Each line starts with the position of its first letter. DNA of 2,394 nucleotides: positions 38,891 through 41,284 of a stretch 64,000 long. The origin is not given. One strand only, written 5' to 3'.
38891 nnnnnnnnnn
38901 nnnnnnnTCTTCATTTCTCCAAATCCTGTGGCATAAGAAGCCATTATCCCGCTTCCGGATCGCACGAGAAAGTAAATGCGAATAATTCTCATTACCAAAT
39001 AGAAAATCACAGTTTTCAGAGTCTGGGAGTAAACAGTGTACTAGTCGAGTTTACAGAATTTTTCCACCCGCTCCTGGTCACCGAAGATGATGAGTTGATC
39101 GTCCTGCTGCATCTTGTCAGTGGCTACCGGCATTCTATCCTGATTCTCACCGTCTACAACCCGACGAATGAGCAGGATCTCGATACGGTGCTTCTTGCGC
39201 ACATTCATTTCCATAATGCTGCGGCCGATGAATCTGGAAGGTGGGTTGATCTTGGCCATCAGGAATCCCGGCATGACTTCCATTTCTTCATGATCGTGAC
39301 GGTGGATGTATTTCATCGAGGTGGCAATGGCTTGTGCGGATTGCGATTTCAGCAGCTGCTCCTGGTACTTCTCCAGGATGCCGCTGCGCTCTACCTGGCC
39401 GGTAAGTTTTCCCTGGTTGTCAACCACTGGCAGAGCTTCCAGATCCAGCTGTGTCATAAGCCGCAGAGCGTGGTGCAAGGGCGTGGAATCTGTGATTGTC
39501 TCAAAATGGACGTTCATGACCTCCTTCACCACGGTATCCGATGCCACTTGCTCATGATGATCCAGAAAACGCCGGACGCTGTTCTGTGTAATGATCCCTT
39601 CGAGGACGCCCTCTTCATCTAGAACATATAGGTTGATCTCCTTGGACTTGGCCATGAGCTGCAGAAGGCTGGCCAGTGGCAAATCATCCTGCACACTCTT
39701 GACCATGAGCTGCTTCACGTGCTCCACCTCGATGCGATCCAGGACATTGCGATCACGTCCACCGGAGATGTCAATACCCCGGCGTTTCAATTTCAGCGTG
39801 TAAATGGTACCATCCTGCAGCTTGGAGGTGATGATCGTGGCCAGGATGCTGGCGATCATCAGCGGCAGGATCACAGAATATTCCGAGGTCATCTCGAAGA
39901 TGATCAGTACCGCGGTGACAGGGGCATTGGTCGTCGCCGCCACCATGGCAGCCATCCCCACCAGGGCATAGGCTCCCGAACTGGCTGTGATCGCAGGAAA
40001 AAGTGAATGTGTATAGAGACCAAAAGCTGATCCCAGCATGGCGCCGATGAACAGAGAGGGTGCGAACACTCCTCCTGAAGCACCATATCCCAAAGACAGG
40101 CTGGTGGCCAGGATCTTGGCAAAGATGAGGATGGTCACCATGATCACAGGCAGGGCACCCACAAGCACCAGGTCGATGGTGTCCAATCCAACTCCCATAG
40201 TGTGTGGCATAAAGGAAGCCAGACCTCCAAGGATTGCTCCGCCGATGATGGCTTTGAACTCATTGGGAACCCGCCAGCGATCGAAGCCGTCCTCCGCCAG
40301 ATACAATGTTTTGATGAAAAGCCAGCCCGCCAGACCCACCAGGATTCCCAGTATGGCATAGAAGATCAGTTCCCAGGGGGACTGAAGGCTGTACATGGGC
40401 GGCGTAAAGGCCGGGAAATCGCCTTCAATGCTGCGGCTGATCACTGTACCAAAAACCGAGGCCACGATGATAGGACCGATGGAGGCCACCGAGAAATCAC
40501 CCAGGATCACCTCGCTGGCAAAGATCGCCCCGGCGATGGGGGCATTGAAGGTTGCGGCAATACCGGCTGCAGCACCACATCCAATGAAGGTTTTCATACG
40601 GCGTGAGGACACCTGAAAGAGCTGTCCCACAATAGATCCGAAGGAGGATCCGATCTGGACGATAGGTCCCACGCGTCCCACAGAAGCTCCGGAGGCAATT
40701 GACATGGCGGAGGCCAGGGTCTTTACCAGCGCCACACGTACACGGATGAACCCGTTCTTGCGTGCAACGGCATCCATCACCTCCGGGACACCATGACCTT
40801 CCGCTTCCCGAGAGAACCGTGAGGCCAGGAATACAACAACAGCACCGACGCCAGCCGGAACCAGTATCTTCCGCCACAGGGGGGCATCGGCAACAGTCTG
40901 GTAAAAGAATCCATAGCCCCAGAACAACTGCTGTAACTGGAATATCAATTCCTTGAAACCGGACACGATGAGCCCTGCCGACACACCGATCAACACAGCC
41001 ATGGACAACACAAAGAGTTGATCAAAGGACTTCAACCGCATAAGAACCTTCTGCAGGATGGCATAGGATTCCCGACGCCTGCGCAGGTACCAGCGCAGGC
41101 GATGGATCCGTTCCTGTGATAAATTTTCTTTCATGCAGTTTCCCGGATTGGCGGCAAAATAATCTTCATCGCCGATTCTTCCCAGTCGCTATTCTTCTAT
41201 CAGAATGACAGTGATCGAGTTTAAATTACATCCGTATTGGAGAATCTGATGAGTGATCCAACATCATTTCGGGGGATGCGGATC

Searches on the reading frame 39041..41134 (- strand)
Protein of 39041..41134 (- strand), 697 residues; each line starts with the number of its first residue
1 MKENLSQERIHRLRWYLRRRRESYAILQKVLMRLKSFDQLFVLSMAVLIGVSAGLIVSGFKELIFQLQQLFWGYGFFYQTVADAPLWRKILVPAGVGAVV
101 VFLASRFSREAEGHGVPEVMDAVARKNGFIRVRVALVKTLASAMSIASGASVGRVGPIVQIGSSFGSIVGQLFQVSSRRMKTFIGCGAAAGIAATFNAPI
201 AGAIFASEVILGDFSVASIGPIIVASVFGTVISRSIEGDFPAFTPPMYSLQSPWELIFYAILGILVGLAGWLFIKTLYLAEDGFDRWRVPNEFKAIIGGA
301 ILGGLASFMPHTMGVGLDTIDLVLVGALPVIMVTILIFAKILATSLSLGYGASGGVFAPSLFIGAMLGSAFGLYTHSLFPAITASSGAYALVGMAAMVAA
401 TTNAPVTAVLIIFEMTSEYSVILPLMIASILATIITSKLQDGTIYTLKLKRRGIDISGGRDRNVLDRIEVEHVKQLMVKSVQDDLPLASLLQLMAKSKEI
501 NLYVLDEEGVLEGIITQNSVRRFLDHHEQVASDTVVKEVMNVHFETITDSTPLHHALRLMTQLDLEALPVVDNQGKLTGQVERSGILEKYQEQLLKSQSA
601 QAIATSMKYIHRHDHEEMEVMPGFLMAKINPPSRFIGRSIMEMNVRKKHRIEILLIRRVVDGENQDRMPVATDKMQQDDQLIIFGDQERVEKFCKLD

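Call 48: search_protein_families(library=pfam, proteins=[window:39041-41134:-], max_evalue=0.00001)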
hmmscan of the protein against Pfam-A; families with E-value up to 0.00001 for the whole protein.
window:39041-41134:- (697 aa): 3 families
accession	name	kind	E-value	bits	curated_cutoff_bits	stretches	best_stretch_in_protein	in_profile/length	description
PF00654.25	Voltage_CLC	-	2.6e-102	343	24.8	1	97-436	2-345/346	Voltage gated chloride channel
PF00571.33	CBS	-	1.4e-17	64.2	24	1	536-590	1-55/57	CBS domain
PF02080.26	TrkA_C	-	1.3e-08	35.1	27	1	627-696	4-69/71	TrkA-C domain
